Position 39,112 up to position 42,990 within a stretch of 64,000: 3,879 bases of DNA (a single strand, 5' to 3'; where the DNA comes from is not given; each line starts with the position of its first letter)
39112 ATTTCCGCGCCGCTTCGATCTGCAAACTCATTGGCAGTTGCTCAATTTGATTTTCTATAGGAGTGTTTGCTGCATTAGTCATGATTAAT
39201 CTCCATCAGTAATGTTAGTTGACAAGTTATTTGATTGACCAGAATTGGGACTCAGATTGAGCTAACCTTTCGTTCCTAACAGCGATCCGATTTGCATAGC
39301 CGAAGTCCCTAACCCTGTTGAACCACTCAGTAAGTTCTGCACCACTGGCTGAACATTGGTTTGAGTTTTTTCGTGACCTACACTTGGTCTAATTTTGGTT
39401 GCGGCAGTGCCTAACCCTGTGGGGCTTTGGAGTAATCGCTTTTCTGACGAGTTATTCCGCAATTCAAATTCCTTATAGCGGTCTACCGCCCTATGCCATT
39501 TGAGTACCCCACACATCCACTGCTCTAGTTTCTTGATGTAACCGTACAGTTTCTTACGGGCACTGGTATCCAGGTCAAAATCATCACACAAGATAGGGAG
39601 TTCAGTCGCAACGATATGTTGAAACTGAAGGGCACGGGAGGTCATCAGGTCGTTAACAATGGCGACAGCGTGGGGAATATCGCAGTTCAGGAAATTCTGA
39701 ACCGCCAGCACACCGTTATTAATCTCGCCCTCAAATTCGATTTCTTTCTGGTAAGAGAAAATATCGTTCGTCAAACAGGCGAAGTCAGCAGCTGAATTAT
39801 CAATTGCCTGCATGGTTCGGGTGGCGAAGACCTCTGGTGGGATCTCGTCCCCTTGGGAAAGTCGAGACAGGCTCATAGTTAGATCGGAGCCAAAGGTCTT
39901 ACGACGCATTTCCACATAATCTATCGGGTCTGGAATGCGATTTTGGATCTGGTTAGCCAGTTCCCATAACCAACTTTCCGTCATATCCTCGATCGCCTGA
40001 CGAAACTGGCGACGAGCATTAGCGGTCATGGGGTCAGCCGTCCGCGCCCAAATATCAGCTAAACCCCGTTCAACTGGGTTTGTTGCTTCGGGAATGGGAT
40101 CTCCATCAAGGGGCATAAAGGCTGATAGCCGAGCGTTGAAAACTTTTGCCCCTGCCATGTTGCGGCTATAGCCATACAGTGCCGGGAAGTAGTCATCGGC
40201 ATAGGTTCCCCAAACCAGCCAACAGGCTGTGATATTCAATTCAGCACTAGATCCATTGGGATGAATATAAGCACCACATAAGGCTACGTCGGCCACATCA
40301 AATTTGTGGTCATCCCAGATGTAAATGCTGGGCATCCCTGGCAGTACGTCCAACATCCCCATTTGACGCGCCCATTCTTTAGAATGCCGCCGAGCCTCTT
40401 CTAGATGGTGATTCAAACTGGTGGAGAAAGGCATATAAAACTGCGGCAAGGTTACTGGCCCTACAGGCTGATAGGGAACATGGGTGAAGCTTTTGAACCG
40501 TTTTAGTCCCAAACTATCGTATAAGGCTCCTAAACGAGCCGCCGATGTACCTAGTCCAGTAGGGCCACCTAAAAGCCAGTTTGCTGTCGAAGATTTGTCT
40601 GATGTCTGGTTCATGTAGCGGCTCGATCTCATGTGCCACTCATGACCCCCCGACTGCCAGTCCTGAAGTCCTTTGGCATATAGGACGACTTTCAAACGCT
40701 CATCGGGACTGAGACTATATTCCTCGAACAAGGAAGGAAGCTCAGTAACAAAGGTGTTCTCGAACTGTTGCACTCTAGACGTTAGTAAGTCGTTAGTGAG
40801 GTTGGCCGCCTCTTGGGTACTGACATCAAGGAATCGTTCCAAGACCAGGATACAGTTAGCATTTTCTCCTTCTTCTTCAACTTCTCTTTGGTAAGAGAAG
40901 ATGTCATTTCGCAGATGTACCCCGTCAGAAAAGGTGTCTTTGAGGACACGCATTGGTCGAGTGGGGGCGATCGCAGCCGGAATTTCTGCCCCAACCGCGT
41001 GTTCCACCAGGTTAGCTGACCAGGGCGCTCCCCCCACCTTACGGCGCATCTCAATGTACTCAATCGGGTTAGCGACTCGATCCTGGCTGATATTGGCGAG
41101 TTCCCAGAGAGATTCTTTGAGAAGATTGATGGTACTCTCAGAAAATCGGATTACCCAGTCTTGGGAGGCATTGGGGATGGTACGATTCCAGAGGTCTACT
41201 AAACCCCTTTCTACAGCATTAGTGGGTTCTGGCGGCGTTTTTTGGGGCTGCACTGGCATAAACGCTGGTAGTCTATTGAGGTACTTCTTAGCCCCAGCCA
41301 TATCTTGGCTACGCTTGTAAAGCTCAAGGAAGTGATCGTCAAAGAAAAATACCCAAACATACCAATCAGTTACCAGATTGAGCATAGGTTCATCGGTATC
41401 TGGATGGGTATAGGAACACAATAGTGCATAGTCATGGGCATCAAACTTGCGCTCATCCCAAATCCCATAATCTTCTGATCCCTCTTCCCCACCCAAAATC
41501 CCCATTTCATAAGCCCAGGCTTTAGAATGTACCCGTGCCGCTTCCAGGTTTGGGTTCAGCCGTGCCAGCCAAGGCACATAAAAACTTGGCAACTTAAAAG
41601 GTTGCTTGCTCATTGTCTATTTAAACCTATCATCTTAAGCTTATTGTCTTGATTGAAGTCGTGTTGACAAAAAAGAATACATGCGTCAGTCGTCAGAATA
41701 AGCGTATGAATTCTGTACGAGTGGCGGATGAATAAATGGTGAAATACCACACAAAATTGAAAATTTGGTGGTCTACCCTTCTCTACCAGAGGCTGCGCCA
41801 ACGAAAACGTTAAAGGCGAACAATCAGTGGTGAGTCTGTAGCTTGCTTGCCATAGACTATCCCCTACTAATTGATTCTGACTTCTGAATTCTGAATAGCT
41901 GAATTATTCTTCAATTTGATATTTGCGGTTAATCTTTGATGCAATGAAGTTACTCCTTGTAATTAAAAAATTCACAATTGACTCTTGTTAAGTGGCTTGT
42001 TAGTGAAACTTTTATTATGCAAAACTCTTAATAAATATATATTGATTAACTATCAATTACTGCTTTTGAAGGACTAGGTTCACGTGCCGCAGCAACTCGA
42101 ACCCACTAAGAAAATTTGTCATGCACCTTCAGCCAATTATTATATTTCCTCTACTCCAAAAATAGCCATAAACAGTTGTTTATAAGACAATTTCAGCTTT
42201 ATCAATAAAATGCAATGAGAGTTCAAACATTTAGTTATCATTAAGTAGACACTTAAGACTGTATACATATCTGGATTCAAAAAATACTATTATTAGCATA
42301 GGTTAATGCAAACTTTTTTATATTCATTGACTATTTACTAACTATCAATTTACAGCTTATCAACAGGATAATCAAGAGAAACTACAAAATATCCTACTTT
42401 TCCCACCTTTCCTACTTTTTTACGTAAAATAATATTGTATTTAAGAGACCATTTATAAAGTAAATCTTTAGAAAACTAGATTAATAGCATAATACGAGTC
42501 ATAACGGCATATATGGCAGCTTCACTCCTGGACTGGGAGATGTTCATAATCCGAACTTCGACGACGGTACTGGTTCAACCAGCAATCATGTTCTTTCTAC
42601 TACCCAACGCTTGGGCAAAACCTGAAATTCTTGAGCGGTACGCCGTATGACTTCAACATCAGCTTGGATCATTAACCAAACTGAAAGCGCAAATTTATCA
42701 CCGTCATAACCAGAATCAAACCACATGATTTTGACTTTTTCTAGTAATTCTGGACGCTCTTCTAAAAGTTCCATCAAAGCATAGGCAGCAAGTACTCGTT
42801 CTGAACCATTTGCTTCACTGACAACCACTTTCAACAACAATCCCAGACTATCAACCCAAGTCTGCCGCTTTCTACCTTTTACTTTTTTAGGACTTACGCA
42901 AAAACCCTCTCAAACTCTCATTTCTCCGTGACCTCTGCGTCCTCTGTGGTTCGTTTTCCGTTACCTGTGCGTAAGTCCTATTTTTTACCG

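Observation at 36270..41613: Geosmin synthase operon with two Family 2B encapsulin shell genes: probable two-component nanocompartment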

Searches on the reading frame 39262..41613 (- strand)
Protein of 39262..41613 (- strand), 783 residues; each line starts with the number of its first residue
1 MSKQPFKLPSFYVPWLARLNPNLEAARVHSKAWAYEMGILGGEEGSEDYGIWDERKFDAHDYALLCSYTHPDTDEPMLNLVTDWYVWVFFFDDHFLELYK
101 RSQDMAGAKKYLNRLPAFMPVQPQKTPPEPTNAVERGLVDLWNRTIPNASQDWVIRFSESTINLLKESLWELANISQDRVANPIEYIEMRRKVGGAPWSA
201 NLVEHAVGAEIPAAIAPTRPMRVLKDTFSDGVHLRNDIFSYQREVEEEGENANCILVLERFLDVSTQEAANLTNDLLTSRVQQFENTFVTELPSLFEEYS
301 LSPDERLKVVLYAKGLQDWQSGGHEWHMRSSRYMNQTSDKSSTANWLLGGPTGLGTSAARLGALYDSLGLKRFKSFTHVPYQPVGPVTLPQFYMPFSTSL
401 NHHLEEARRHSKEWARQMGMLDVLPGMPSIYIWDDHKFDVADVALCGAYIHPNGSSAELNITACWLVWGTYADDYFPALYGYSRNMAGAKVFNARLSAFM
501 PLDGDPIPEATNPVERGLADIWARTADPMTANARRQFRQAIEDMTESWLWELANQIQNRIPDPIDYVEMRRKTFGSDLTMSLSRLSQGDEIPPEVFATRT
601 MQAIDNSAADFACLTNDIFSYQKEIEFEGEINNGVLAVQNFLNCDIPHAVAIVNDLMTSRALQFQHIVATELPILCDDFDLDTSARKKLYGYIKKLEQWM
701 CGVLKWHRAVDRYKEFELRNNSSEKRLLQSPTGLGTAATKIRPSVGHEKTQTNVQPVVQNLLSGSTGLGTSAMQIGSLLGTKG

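Call 3: search_protein_families(library=pfam, proteins=[window:39262-41613:-], max_evalue=0.01)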
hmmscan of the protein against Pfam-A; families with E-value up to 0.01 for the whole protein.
window:39262-41613:- (783 aa): 2 families
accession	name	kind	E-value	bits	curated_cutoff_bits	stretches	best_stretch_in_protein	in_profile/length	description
PF19086.5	Terpene_syn_C_2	-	2.6e-109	364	23.7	2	465-660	2-196/199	Terpene synthase family 2, C-terminal metal binding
PF03936.21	Terpene_synth_C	-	0.0002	21.2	26.3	0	533-637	111-215/241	Terpene synthase family, metal binding domain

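Call 4: search_protein_families(library=ncbifam, proteins=[window:39262-41613:-], max_evalue=0.01)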
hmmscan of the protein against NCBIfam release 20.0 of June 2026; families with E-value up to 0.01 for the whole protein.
window:39262-41613:- (783 aa): 10 families
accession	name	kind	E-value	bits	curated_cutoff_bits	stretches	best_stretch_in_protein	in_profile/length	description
NF041168.1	f2_encap_cargo3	exception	0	1239.8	1200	1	4-739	1-734/735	family 2 encapsulin nanocompartment cargo protein terpene cyclase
NF041624.1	isoafr_syn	equivalog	4.8e-78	262.8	500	2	10-336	21-335/351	isoafricanol synthase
NF041564.1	eudesmol_syn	equivalog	4.6e-57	193.7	680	2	11-344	7-327/341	7-epi-alpha-eudesmol synthase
NF042951.1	epi-cubol_syn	equivalog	9.1e-52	176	500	2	56-335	26-291/292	4-epi-cubebol synthase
NF052294.1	DeltCadinSyn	equivalog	3e-50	171.2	400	2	445-714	54-316/316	(-)-delta-cadinene synthase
NF045811.1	PentlnSynPtlA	equivalog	3.7e-48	164.4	675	2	392-715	7-318/336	pentalenene synthase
NF041565.1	selin_dien_syn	equivalog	2.5e-29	102.4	450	2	8-335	3-309/345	selina-4(15),7(11)-diene synthase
NF041167.1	f2_encap_cargo2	exception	2.8e-24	86.1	400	2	7-333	52-366/366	family 2 encapsulin nanocompartment cargo protein terpene cyclase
NF045483.1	IsozizSyn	equivalog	4.2e-21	75.4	675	2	512-714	136-340/361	epi-isozizaene synthase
NF041563.1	amorph_syn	equivalog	8.1e-20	71.2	540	2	448-715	47-297/304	(-)-alpha-amorphene synthase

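Call 20: search_solved_structures(query=window:39262-41613:-, show_alignments=1, max_evalue=1e-10)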
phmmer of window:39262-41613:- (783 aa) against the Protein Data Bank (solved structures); distinct sequences matched with E-value up to 1e-10: 31.
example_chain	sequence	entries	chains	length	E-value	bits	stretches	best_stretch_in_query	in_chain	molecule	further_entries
5dw7_A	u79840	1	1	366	6.3e-148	497.4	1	1-377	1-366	Germacradienol/geosmin synthase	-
5dz2_A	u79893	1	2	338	9.8e-144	483.5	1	1-337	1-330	Germacradienol/geosmin synthase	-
9y6k_A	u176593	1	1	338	2.3e-28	102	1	11-335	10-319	Avermitilol synthase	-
9y6i_A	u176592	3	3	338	7.2e-28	100.4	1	11-335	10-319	Avermitilol synthase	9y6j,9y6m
9y6l_A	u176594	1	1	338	7.2e-28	100.4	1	11-335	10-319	Avermitilol synthase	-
6q4s_A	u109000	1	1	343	2.5e-26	95.3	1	11-344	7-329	Pentalenene synthase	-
9m25_A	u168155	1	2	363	5.5e-25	90.8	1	8-335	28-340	Terpene synthase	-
5nx6_A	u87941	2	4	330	3.9e-22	81.4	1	10-335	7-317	Pentalenene synthase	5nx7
9c7k_A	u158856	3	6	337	7.5e-22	80.5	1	443-718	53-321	Pentalenene synthase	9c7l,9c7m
6wki_A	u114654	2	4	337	1.6e-21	79.4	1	443-718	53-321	Pentalenene synthase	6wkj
1ps1_A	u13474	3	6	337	1.6e-21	79.4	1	443-718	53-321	PENTALENENE SYNTHASE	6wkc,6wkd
6wke_A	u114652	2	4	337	1.7e-21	79.3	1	448-718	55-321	Pentalenene synthase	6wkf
6wkg_A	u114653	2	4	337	1.9e-21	79.2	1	442-718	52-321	Pentalenene synthase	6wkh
1hm4_A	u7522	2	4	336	2.9e-20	75.2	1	444-718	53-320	PENTALENENE SYNTHASE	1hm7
9hq2_A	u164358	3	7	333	5.4e-20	74.3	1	4-339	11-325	NcECS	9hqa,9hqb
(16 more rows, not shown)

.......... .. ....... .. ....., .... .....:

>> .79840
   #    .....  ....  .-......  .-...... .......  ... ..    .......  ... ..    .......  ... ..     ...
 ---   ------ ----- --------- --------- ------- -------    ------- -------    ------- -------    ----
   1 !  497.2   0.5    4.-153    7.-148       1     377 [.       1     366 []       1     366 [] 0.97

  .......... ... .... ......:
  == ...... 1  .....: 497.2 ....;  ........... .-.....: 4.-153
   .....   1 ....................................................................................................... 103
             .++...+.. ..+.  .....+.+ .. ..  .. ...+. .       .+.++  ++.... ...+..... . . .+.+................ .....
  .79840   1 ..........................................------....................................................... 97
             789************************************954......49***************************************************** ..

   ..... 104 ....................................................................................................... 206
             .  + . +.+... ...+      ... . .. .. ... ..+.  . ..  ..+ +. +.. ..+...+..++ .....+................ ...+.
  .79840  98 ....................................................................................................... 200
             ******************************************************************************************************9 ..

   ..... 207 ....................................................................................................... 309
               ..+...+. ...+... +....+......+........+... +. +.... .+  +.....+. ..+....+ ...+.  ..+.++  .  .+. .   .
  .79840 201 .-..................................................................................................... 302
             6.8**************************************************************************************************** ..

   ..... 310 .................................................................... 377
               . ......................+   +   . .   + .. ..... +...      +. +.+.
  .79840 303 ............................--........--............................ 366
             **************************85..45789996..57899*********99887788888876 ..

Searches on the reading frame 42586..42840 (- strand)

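Call 3: search_protein_families(library=pfam, proteins=[window:42586-42840:-], max_evalue=0.01)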
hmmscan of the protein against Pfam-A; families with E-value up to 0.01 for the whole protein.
window:42586-42840:- (84 aa): 2 families
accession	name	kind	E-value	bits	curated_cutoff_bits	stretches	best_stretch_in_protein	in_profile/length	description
PF13586.12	DDE_Tnp_1_2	-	1.1e-07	32.7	29.2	1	39-84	1-51/86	Transposase DDE domain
PF01609.27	DDE_Tnp_1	-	0.00069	19.9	23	1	2-84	49-166/200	Transposase DDE domain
